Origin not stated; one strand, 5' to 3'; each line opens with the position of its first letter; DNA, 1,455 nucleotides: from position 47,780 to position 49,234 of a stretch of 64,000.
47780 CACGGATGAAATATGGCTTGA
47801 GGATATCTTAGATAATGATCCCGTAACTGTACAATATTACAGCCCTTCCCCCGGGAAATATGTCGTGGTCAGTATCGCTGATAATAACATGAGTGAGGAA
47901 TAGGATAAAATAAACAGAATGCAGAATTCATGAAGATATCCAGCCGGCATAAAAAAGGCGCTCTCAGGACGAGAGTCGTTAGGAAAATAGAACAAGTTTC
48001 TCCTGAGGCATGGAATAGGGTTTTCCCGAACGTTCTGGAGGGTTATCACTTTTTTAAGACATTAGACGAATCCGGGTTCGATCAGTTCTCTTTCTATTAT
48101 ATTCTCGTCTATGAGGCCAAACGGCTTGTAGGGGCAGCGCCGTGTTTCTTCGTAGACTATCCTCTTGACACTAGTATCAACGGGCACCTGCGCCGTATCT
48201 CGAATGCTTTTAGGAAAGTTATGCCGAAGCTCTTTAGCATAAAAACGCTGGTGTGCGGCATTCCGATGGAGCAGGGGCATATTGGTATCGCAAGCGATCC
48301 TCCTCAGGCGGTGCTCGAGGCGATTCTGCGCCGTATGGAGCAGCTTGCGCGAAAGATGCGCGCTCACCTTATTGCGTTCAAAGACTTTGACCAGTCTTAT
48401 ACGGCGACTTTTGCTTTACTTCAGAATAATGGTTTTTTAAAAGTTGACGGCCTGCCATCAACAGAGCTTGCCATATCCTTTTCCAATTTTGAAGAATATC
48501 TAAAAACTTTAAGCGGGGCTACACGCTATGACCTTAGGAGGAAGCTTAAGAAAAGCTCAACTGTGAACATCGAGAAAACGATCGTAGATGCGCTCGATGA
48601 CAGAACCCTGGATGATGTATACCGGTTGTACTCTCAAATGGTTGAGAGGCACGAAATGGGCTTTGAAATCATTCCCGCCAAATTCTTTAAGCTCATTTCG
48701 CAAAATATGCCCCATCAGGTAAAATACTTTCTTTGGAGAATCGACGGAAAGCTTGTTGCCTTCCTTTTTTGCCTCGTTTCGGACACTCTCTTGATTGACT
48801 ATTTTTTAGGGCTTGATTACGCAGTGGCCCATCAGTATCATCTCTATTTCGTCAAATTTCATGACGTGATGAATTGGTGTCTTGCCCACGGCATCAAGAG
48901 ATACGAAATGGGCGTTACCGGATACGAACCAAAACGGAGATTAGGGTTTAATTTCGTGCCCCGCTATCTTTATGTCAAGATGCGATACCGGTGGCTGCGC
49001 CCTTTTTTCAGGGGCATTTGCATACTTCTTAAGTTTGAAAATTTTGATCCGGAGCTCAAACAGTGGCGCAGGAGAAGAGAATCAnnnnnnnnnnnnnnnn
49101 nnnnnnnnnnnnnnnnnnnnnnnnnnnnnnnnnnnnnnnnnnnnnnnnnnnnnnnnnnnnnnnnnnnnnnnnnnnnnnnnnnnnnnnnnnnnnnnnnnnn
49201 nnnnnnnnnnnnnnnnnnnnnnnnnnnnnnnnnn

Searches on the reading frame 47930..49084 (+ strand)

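Call 46: search_protein_families(library=pfam, proteins=[window:47930-49084:+], max_evalue=0.00001)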
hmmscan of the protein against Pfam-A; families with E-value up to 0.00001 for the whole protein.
window:47930-49084:+ (385 aa): 2 families
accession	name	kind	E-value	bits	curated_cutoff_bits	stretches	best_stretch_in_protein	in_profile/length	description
PF04339.18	FemAB_like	-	2.1e-20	73.7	27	1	20-345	2-328/369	Peptidogalycan biosysnthesis/recognition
PF13480.13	Acetyltransf_6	-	3.3e-16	60.2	22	1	198-333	3-140/143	Acetyltransferase (GNAT) domain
